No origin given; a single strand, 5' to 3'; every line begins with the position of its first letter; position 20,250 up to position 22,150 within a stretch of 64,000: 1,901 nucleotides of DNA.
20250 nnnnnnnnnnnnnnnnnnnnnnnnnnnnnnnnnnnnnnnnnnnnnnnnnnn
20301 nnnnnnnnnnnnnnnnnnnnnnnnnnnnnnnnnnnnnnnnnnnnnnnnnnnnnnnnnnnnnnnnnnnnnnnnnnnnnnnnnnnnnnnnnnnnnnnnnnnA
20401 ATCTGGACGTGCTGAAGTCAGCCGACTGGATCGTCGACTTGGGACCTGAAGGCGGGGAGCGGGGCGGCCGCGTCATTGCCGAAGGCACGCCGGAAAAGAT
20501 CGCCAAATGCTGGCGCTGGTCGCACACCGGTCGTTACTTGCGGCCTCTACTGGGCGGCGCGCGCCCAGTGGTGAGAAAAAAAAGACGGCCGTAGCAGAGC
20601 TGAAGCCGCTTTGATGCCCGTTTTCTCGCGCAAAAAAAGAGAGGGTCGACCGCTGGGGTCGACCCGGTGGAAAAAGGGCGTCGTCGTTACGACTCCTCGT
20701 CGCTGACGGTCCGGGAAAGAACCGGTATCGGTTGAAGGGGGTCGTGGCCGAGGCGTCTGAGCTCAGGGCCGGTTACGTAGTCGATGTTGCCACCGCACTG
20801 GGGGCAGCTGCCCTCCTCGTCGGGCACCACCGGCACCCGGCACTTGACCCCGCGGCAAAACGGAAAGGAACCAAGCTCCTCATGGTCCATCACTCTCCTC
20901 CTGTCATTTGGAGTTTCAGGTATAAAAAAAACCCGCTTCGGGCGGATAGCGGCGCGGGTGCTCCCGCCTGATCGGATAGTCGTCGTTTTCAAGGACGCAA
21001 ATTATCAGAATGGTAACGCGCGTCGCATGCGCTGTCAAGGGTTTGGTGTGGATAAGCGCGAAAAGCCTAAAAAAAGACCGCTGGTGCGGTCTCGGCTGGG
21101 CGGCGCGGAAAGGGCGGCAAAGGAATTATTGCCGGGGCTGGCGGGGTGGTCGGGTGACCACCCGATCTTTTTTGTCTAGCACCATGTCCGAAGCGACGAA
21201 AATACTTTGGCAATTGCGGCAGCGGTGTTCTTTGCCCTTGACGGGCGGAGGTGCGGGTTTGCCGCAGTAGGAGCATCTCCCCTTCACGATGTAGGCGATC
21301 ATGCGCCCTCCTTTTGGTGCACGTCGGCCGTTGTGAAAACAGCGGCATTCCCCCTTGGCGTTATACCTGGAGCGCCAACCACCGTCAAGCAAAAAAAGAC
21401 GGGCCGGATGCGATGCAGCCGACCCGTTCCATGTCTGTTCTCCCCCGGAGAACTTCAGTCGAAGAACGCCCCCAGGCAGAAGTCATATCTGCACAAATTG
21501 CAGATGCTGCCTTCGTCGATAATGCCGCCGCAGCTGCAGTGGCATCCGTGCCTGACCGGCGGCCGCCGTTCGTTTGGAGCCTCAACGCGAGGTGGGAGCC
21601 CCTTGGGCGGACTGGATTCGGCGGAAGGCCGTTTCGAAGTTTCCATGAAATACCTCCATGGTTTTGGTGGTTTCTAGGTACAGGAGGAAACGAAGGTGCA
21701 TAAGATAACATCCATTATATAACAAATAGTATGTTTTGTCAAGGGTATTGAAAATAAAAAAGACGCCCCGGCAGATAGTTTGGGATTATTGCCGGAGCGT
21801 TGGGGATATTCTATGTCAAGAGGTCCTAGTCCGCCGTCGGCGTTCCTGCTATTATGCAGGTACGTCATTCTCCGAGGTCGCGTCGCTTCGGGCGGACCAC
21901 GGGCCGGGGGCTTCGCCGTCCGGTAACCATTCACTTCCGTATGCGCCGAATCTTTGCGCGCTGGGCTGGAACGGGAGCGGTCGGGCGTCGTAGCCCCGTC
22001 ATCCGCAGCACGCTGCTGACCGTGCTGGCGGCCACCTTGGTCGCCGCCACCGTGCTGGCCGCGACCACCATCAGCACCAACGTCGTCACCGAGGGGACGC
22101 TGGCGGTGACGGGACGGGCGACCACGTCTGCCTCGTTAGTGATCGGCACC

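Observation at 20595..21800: Three independently transcribed small Cys-rich proteins, each with its own sigma70 promoter, strong SD and terminator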

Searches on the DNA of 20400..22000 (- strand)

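Call 25: search_rna_families(source=window, start=20400, end=22000, threshold=evalue, max_evalue=10)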
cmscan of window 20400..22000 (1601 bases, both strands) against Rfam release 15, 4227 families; matches with E-value up to 10: 8.
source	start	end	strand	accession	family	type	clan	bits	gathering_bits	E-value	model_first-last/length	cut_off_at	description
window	20624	20694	-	RF02454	ncr982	Gene; sRNA;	-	22.4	50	2.4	1-79/79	no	Bacillus sRNA ncr982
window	21651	21747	-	RF00069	SNORD24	Gene; snRNA; snoRNA; CD-box;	-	19.9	41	3.7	1-76/76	no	Small nucleolar RNA SNORD24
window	20509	20692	+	RF02258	adapt33_4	Gene; lncRNA;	-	19.8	80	10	1-179/179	no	Adaptive response 33 conserved region 4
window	20577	20689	+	RF00516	ylbH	Cis-reg; leader;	-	19.6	50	0.21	1-122/122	no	ylbH leader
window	20799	20847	-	RF01763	Guanidine-III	Cis-reg; riboswitch;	-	18.9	36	0.36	1-67/67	no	Guanidine-III riboswitch aptamer (yKKC-III)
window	20926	20996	-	RF01394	isrK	Gene; sRNA;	-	14.8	50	3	1-77/77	no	isrK Hfq binding RNA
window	21071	21132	-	RF01394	isrK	Gene; sRNA;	-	13.4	50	7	1-77/77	no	isrK Hfq binding RNA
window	20828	20888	-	RF01119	sR32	Gene; snRNA; snoRNA; CD-box;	-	11.7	40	4.2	1-57/57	no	Small nucleolar RNA sR32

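Call 85: search_rna_families(source=L082, start=3990, end=5130, threshold=evalue, max_evalue=1)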
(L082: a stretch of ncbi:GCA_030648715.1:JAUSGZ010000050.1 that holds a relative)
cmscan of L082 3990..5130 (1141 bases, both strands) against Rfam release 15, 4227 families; matches with E-value up to 1: 3.
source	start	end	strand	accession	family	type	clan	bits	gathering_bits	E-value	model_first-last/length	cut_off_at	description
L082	4148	4168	+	RF01834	fiv_FSE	Cis-reg; frameshift_element;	-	17.5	53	0.62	1-35/35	no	ribosomal frameshift site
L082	4104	4171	-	RF02147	MEG8_3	Gene; lncRNA;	-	15.8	40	0.34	1-66/66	no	Maternally expressed 8 exon 3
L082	4138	4227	-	RF01880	Xist_exon1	Gene; lncRNA;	-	13.9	50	0.61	1-85/85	no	X-chromosome inactivation gene exon 1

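Call 86: search_rna_families(source=L089, start=3100, end=4300, threshold=evalue, max_evalue=1)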
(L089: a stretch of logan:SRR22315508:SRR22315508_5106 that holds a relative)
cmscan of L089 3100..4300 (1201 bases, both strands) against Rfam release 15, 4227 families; matches with E-value up to 1: 0.
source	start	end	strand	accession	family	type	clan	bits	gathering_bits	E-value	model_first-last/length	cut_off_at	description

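Call 91: build_rna_model(alignment_id=A7, structure=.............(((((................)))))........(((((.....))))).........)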
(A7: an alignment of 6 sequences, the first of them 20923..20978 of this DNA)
Model R1 built from alignment A7 (6 sequences, 71 columns); structure: as given.
model positions 56; base pairs 10; branch points 1; effective number of sequences 6; information 0.846 bits per position. Calibrated on 0.2 Mb of random sequence (short: E-values are rough).
structure used (alignment columns):
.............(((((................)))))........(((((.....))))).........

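Call 92: search_with_rna_model(model_id=R1, source=window, filters=off, max_evalue=10)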
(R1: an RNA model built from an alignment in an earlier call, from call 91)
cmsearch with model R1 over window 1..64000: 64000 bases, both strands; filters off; matches with E-value up to 10: 43.
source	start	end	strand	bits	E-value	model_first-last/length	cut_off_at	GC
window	20923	20977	-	67.6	2e-16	1-56/56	no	0.62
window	21068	21171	-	15.1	0.088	1-56/56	no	0.62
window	59793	59922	+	14.9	0.1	1-56/56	no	0.62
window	27783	27839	+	13.7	0.21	1-56/56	no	0.58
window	17657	17721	+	13.2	0.29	1-56/56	no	0.65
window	3344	3403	+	12.8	0.38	11-55/56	no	0.55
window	35815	35883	-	12.7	0.4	1-56/56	no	0.58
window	38443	38480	+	12.5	0.47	1-56/56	no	0.45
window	33152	33199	-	12.2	0.54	1-56/56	no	0.44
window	27318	27340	-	11.8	0.7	1-56/56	no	0.39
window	38382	38426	+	11.6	0.8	1-56/56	no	0.56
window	12693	12756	+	11.5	0.87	1-56/56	no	0.5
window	63005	63048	-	11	1.2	1-56/56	no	0.73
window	58780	58800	-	10.8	1.3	1-56/56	no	0.43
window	30384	30450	+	10.6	1.6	1-56/56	no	0.58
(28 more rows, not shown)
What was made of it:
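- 20923..21003 (-): Unit 3 leader RNA (~80 nt): 5' AAUUUG(G/C)G, a hairpin with a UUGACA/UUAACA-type loop, a GCGGG/CCCGC hairpin, then a terminator stem (20947-20931) plus U8 (20930-20923). Single copy in the window (call 92).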

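Call 93: search_with_rna_model(model_id=R1, sources=[L001, L082, L083, L084, L086, L087, L088, L089, L015, L025, L042, L048, L055, L056, L073, L014, L041, L050, L076], max_evalue=1)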
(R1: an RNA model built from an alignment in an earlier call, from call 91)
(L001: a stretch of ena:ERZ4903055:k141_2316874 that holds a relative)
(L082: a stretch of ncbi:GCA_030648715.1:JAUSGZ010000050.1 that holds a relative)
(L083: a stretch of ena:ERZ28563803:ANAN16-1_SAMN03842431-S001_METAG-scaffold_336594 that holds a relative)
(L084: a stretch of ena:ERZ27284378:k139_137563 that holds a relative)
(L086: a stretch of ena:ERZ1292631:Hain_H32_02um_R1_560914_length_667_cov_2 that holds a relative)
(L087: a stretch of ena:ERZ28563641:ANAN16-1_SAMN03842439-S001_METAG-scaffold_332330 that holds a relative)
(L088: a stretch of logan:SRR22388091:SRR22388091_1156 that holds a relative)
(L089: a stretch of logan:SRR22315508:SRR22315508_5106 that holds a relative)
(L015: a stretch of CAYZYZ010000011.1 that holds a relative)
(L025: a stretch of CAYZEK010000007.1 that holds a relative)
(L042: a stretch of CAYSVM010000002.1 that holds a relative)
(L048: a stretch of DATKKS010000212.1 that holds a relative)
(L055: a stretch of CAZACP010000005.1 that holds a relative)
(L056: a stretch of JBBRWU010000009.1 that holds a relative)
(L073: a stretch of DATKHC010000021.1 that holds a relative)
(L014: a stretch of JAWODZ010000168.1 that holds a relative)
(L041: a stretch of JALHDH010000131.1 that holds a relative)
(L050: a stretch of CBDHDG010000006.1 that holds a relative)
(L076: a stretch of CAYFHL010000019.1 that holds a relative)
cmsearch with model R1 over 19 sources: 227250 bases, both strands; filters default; matches with E-value up to 1: 8.
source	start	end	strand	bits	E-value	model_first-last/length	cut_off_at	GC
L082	4725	4779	+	69.6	2e-16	1-56/56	no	0.62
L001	104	158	+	68.1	5.2e-16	1-56/56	no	0.6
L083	82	136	+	68.1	5.2e-16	1-56/56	no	0.6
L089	3895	3959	+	62.1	2.6e-14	1-56/56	no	0.57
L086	150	204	+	49.8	6.6e-11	1-56/56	no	0.62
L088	2277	2333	+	45.3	1.2e-09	1-56/56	no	0.58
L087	1048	1113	+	44.6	1.8e-09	1-56/56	no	0.55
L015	4307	4355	-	13.6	0.8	1-56/56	no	0.47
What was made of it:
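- The motif is always immediately upstream of a P3 homologue and nowhere else in the sequences held (calls 92, 93).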

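Call 95: search_with_rna_model(model_id=R1, sources=[L082, L086, L087, L088, L089, L083], max_evalue=0.0001, make_alignment=true, show_alignments=0)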
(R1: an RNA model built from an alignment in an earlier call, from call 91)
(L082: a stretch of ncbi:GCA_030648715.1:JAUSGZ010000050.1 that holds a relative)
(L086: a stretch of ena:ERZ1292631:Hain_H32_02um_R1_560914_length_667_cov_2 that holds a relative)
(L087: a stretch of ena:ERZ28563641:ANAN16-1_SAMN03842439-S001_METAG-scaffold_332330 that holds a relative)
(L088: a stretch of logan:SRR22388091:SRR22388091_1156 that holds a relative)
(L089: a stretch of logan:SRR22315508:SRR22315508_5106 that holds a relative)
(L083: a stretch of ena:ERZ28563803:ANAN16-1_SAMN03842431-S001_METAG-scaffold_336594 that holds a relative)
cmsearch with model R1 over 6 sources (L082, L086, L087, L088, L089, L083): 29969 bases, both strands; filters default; matches with E-value up to 0.0001: 6.
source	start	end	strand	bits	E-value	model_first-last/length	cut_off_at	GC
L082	4725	4779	+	69.6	2.7e-17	1-56/56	no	0.62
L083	82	136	+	68.1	6.9e-17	1-56/56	no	0.6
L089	3895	3959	+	62.1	3.4e-15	1-56/56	no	0.57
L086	150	204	+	49.8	8.7e-12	1-56/56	no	0.62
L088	2277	2333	+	45.3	1.6e-10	1-56/56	no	0.58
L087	1048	1113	+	44.6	2.4e-10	1-56/56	no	0.55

Alignment A13: 6 matches aligned to the model, 68 columns, each read 5' to 3' on its own strand. Consensus structure (alignment columns), stored with it:
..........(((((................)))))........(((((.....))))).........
